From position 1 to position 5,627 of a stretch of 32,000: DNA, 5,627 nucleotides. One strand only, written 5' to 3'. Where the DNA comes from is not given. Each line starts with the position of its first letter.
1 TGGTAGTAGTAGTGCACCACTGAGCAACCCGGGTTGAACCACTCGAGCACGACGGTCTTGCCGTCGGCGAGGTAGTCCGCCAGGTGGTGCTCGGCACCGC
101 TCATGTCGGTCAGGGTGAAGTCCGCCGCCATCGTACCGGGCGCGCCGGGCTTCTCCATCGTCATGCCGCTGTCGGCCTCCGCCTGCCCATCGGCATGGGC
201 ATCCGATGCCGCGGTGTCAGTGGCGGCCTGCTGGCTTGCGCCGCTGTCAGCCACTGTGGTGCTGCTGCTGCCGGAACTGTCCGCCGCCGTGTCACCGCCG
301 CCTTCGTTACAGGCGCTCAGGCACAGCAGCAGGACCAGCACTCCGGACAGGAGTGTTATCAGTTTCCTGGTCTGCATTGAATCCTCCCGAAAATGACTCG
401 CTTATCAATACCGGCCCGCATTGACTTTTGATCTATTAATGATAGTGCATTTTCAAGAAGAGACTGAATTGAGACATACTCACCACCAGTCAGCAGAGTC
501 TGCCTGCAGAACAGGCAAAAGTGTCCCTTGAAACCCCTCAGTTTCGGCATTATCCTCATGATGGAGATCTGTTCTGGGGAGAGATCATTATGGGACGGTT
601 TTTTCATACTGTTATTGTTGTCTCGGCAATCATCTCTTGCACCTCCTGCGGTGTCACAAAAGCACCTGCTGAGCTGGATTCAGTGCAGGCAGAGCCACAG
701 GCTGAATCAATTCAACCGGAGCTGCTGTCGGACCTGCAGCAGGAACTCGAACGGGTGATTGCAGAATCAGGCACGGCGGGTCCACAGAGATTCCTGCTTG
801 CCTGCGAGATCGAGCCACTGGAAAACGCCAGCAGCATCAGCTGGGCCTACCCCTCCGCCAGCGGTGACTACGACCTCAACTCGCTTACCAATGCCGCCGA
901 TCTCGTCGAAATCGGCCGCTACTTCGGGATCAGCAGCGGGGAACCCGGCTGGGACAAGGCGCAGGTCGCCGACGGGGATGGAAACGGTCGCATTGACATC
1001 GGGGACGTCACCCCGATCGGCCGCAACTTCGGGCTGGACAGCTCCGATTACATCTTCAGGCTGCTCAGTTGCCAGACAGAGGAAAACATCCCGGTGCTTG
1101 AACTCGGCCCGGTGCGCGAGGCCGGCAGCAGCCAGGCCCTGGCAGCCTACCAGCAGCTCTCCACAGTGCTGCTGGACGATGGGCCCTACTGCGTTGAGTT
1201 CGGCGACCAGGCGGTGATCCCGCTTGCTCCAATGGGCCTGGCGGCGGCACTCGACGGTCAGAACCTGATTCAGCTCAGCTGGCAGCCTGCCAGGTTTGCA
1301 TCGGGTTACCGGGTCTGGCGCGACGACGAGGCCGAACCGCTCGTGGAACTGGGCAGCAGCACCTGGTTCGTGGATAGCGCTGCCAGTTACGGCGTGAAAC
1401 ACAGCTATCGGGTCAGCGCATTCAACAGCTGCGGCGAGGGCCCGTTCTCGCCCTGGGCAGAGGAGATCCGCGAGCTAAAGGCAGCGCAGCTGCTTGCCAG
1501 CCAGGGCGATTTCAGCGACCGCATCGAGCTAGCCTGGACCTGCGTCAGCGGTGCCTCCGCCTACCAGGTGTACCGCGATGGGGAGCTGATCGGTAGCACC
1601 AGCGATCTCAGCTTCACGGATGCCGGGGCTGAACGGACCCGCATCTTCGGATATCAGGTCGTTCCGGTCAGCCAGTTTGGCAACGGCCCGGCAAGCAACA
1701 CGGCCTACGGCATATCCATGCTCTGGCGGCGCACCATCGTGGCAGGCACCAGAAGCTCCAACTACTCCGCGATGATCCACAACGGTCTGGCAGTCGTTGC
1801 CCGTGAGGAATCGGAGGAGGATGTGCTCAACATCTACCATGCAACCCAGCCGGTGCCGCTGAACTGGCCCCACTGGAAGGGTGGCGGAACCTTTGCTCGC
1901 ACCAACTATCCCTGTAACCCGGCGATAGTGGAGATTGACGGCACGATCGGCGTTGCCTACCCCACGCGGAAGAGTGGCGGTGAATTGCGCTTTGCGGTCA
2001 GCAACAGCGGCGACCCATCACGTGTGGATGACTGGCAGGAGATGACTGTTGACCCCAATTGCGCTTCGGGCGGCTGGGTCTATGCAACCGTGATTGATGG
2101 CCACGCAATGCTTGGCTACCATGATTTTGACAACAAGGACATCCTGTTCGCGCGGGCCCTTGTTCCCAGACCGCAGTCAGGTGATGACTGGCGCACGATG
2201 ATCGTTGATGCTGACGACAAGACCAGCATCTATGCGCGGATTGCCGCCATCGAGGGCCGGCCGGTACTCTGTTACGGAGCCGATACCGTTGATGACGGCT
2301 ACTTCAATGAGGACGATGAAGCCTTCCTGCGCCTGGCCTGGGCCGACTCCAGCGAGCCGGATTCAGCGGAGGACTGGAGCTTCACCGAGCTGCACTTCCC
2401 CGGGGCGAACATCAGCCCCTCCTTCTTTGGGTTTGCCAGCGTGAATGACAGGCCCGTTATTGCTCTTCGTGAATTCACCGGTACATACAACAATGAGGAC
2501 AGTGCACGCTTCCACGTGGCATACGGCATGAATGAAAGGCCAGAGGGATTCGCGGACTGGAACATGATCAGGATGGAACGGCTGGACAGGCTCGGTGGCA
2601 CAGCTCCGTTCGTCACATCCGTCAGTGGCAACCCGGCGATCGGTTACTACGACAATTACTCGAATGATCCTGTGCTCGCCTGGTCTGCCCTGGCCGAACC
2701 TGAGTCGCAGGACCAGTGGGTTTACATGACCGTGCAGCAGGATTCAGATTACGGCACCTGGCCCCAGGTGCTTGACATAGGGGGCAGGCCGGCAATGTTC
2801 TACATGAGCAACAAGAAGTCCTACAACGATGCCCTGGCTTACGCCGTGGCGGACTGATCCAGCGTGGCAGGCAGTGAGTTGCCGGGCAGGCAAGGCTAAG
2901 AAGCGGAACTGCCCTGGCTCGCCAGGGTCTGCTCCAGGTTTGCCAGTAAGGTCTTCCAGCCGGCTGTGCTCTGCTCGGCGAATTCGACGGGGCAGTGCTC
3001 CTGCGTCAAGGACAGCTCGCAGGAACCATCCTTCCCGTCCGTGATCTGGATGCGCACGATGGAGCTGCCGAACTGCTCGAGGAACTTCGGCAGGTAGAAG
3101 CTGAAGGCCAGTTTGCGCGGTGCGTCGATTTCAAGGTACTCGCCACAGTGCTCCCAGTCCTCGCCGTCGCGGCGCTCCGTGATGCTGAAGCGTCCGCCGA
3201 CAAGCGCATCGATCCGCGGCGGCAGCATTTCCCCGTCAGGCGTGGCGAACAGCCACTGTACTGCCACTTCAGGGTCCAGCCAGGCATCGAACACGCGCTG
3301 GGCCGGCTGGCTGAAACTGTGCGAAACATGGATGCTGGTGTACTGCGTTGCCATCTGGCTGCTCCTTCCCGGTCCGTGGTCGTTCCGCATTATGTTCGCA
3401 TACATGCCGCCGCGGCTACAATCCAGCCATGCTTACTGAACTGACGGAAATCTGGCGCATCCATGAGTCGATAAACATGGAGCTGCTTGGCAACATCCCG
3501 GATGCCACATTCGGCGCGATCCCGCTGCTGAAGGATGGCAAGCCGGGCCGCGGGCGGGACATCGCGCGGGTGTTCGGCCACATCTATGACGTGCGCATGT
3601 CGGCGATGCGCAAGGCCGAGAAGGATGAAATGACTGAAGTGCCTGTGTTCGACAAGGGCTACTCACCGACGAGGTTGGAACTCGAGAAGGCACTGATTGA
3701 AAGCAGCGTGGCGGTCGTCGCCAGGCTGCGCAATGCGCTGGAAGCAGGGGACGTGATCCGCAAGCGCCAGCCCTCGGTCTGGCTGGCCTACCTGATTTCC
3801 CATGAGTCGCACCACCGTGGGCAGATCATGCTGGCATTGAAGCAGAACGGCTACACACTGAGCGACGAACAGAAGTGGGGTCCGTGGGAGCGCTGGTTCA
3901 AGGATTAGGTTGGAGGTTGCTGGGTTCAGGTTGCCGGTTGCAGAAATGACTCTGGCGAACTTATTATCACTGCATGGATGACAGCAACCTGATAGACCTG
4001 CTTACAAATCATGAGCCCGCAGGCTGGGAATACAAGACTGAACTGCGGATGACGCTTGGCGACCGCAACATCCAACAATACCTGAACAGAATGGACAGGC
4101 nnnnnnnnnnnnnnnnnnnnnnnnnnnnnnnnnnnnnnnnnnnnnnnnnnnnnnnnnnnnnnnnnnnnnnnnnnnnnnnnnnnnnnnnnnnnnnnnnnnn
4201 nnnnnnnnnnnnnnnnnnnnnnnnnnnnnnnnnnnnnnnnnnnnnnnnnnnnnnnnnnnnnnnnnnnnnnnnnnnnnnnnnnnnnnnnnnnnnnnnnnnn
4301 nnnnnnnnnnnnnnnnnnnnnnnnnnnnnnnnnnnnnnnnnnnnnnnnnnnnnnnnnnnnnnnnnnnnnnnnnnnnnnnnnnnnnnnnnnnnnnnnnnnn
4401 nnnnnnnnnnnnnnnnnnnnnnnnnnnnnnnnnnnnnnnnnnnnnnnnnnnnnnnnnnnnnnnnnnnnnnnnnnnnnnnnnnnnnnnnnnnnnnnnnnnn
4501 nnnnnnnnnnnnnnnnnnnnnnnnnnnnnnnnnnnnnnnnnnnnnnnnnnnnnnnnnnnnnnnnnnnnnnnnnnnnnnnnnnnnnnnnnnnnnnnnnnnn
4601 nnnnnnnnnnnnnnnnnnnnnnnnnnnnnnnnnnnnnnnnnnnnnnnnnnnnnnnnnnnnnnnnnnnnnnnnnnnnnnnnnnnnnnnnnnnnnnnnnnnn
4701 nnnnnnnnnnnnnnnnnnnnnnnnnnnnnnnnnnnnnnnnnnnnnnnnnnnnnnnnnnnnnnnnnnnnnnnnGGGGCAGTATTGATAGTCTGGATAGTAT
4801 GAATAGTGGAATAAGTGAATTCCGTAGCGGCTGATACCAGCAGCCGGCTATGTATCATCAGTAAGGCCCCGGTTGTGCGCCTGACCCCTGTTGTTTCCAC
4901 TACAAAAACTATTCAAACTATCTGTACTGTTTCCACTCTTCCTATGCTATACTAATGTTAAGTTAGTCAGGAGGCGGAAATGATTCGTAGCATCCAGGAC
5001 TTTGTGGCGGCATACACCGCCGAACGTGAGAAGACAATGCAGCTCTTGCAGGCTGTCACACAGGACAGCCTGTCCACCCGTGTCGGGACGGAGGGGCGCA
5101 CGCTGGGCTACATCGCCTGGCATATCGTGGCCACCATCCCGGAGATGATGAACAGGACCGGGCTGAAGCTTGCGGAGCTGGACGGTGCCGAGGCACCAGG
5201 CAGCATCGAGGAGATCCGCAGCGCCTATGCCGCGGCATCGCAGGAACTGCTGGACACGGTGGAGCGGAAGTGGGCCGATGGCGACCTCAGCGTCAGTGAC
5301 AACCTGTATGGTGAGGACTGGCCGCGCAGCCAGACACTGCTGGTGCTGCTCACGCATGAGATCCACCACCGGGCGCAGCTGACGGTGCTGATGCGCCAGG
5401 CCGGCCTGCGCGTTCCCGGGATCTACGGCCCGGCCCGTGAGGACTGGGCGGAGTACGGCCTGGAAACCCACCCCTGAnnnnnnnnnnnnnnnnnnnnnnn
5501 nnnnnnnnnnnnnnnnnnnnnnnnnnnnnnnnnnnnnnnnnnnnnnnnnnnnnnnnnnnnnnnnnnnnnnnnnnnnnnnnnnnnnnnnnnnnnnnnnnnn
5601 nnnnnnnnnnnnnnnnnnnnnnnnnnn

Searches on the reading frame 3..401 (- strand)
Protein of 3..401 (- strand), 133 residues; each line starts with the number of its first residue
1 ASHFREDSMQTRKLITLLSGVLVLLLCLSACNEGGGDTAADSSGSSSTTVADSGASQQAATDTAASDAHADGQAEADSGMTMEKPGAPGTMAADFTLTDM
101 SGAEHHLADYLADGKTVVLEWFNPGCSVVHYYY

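Call 57: search_protein_families(library=pfam, proteins=[window:3-401:-], max_evalue=0.01)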
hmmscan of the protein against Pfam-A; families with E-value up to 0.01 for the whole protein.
window:3-401:- (133 aa): 1 family
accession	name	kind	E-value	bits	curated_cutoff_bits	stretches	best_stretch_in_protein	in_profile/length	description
PF00578.27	AhpC-TSA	-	0.0041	17.5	26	1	89-127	2-39/124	AhpC/TSA family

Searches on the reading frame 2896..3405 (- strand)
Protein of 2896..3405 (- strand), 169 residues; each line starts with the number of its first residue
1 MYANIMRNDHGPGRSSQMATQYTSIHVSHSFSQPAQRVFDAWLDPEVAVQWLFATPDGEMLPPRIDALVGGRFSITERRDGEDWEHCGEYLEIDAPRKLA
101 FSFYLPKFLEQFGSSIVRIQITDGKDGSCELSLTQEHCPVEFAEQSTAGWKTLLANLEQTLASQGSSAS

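Call 56: search_protein_families(library=pfam, proteins=[window:2896-3405:-], max_evalue=0.01)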
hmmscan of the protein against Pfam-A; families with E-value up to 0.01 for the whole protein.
window:2896-3405:- (169 aa): 1 family
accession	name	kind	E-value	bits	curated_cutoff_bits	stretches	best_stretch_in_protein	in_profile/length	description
PF08327.17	AHSA1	-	1.2e-19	71.3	22.1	1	34-161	3-124/125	Activator of Hsp90 ATPase homolog 1-like protein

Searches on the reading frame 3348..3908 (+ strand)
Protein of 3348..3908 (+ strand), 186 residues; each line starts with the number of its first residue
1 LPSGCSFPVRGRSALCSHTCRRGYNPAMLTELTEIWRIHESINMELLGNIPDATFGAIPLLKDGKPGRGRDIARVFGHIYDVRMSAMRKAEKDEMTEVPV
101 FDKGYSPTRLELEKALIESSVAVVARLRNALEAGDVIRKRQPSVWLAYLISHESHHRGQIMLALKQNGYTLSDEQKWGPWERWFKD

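Call 56: search_protein_families(library=pfam, proteins=[window:3348-3908:+], max_evalue=0.01)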
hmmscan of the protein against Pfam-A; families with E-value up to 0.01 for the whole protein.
window:3348-3908:+ (186 aa): 2 families
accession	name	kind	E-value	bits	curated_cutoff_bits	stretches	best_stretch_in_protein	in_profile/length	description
PF05163.17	DinB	-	3e-10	40.7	23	1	30-170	6-148/165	DinB family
PF12867.12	DinB_2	-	1.3e-08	35.8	24.8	1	44-160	10-128/128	DinB superfamily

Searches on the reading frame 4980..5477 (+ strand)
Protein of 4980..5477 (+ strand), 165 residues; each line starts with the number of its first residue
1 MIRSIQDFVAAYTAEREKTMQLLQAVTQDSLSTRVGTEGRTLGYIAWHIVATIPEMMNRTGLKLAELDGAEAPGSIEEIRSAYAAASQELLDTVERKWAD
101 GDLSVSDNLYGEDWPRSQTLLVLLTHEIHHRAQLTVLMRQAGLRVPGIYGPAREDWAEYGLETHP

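Call 56: search_protein_families(library=pfam, proteins=[window:4980-5477:+], max_evalue=0.01)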
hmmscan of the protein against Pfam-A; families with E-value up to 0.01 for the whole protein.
window:4980-5477:+ (165 aa): 2 families
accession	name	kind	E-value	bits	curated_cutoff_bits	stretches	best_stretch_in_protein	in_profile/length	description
PF05163.17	DinB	-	6.6e-25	88.4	23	1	1-158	1-162/165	DinB family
PF12867.12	DinB_2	-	7.9e-10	39.7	24.8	1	12-134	2-128/128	DinB superfamily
